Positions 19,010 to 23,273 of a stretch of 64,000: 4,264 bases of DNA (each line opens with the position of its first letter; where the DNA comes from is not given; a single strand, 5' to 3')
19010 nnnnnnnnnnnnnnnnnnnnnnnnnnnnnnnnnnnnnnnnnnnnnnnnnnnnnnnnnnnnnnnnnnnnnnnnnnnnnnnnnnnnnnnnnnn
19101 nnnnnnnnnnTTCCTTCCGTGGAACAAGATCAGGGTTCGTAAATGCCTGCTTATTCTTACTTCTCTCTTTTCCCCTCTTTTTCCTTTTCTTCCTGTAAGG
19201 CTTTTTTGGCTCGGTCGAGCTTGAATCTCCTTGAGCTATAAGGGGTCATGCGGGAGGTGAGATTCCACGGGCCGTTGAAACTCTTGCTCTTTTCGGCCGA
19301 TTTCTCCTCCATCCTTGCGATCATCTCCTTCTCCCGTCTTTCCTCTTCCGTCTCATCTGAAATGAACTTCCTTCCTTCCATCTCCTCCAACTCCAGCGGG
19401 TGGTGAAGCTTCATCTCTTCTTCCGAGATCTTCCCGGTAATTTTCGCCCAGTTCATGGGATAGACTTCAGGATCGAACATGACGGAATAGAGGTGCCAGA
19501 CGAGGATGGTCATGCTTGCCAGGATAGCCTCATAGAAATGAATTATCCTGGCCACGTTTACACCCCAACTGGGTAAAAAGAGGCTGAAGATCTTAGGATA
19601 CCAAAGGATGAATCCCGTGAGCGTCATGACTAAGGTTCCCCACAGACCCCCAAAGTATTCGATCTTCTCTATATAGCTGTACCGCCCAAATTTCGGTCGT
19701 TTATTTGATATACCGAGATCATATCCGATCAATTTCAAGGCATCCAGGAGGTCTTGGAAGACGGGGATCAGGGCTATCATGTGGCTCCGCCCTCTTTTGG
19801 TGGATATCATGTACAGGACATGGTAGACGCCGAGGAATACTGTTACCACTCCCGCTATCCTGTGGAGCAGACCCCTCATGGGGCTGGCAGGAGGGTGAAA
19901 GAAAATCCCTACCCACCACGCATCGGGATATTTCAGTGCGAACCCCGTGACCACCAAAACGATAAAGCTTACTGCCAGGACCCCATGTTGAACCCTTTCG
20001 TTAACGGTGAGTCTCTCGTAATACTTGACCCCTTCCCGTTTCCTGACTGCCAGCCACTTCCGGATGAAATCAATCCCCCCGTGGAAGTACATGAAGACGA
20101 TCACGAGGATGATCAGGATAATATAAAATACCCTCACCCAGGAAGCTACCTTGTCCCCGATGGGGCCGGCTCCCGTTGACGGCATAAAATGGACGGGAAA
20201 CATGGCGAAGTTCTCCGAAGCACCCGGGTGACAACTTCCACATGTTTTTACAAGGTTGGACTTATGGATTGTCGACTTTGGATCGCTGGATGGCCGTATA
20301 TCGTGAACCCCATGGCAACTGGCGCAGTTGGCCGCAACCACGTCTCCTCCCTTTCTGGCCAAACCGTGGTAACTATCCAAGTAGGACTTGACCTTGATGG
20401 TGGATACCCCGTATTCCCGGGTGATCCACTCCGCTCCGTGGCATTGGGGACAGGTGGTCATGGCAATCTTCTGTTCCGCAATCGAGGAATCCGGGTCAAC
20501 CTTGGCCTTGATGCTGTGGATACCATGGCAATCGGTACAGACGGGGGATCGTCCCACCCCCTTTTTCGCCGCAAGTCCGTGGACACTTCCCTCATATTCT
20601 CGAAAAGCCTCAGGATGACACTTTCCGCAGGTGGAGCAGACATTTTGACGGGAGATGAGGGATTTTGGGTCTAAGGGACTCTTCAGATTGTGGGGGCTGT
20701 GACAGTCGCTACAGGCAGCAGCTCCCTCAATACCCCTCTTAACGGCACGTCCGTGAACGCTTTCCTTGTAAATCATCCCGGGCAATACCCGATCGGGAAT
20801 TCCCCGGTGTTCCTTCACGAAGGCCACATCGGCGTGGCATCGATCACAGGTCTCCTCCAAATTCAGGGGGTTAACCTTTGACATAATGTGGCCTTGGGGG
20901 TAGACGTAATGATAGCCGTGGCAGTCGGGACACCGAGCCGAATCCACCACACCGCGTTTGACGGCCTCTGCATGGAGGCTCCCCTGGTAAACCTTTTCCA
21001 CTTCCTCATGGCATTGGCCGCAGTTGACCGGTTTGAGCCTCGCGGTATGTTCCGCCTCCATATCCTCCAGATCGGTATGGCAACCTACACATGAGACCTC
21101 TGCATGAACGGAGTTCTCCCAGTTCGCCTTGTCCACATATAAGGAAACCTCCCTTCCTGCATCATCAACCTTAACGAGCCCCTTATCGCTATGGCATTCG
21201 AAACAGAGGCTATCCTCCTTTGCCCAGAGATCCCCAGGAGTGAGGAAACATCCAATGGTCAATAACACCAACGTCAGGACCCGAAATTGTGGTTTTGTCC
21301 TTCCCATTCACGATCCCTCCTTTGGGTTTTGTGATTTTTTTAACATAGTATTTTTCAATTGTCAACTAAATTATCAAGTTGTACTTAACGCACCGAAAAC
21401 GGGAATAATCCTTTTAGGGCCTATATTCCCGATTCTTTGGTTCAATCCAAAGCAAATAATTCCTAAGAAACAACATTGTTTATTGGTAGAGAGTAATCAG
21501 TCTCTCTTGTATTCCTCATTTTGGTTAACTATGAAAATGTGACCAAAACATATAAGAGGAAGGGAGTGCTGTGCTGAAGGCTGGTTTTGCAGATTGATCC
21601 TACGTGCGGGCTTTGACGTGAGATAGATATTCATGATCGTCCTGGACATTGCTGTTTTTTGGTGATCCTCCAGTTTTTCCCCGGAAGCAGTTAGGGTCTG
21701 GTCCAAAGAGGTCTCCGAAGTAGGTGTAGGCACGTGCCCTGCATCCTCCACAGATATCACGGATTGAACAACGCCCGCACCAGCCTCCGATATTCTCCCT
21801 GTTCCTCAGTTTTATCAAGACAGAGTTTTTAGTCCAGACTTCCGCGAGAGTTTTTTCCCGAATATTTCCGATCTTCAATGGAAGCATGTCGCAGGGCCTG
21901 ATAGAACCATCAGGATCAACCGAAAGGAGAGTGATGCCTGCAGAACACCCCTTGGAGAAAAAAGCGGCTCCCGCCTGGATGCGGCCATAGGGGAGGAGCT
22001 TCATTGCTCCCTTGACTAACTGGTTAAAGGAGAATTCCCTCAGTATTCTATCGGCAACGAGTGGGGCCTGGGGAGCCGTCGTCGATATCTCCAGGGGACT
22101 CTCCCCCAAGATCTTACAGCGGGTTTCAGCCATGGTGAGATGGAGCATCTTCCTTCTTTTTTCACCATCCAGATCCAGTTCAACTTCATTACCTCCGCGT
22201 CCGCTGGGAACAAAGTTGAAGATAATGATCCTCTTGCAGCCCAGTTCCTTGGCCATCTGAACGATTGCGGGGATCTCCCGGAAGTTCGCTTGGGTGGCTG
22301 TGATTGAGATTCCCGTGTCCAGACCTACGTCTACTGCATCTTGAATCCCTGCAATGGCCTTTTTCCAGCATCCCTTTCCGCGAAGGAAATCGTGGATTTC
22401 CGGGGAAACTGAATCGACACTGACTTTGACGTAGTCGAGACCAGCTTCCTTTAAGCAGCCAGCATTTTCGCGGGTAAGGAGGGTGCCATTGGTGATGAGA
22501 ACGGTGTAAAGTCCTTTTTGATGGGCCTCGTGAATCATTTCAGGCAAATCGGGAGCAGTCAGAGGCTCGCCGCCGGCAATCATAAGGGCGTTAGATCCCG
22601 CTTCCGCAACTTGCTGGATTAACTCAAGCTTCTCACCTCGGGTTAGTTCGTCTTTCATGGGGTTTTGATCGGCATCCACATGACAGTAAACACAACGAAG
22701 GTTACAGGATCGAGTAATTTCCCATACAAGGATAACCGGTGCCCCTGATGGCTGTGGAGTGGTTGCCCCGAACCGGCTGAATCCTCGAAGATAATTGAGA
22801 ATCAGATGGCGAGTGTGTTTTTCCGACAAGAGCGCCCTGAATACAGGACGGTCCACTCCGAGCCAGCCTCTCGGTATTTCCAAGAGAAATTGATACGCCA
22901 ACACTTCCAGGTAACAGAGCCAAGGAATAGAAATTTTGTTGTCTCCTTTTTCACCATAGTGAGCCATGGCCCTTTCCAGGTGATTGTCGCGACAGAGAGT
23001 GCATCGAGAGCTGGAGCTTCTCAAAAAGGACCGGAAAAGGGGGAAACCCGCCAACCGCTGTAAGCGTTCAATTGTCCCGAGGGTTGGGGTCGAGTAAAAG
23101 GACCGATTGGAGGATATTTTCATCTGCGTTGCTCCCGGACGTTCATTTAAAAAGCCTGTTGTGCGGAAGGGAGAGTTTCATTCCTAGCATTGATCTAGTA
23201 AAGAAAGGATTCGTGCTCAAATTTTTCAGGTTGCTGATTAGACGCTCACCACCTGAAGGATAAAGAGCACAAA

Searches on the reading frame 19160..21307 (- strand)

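Call 14: search_protein_families(library=pfam, proteins=[window:19160-21307:-], max_evalue=0.01)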
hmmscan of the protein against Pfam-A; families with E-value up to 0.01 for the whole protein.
window:19160-21307:- (716 aa): 9 families
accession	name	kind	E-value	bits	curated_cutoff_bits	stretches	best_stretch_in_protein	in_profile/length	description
PF01292.26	Ni_hydr_CYTB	-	7.9e-15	55.5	30.1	1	437-615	6-168/179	Prokaryotic cytochrome b561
PF14522.11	Cytochrome_C7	-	2.6e-14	53.2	24.8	3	86-158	4-66/67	Cytochrome c7 and related cytochrome c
PF14537.11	Cytochrom_c3_2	-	2.9e-12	47.3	25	1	68-158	4-78/79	Cytochrome c3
PF09699.15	Paired_CXXCH_1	-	1.1e-11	44.6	20.6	1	198-233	8-38/41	Doubled CXXCH motif (Paired_CXXCH_1)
PF03264.19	Cytochrom_NNT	-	1.3e-06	28.7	24.1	0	180-209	52-78/174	NapC/NirT cytochrome c family, N-terminal region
PF22678.1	Cytochrom_c_NrfB-like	-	2.6e-06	28.3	27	0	154-234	1-71/89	Cytochrome c-type protein NrfB-like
PF14358.11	DUF4405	-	0.00019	22.3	26.7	1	443-499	5-64/66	Domain of unknown function (DUF4405)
PF02085.21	Cytochrom_CIII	-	0.0004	21.1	22.9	0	58-158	18-101/101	Class III cytochrome C family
PF00684.25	DnaJ_CXXCXGXG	-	0.0014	19.3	32.7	0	248-294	10-52/65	DnaJ central domain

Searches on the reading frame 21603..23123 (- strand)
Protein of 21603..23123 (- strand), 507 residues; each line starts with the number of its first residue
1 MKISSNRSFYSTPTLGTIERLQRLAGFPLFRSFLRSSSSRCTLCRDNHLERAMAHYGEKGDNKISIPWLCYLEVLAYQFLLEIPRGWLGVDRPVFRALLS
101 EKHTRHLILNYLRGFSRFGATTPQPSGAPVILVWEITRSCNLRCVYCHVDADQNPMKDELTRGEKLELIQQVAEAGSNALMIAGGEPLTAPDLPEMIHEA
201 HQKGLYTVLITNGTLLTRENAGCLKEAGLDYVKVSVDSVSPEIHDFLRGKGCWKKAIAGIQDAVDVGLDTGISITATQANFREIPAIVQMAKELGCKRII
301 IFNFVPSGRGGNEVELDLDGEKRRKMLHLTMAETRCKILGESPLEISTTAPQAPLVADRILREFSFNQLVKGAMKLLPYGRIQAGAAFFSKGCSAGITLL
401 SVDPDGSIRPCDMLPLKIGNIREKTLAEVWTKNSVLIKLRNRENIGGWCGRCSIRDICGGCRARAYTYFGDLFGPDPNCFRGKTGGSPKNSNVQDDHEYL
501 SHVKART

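Call 14: search_protein_families(library=pfam, proteins=[window:21603-23123:-], max_evalue=0.01)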
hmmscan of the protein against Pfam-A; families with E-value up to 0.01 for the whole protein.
window:21603-23123:- (507 aa): 3 families
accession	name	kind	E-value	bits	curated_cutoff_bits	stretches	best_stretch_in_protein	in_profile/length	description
PF04055.27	Radical_SAM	-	6e-29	101.8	29.5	1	135-275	2-149/166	Radical SAM superfamily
PF13186.11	SPASM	-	1.3e-09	38.6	21.5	1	393-452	1-66/67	Iron-sulfur cluster-binding domain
PF13353.11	Fer4_12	-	3.5e-06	27.8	22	1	138-237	13-114/137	4Fe-4S single cluster domain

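Call 15: find_encoding_contigs(protein=window:21603-23123:-, flank=10000, max_places=6)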
Protein window:21603-23123:- (507 aa): no gene with exactly this product is on record in the collection.
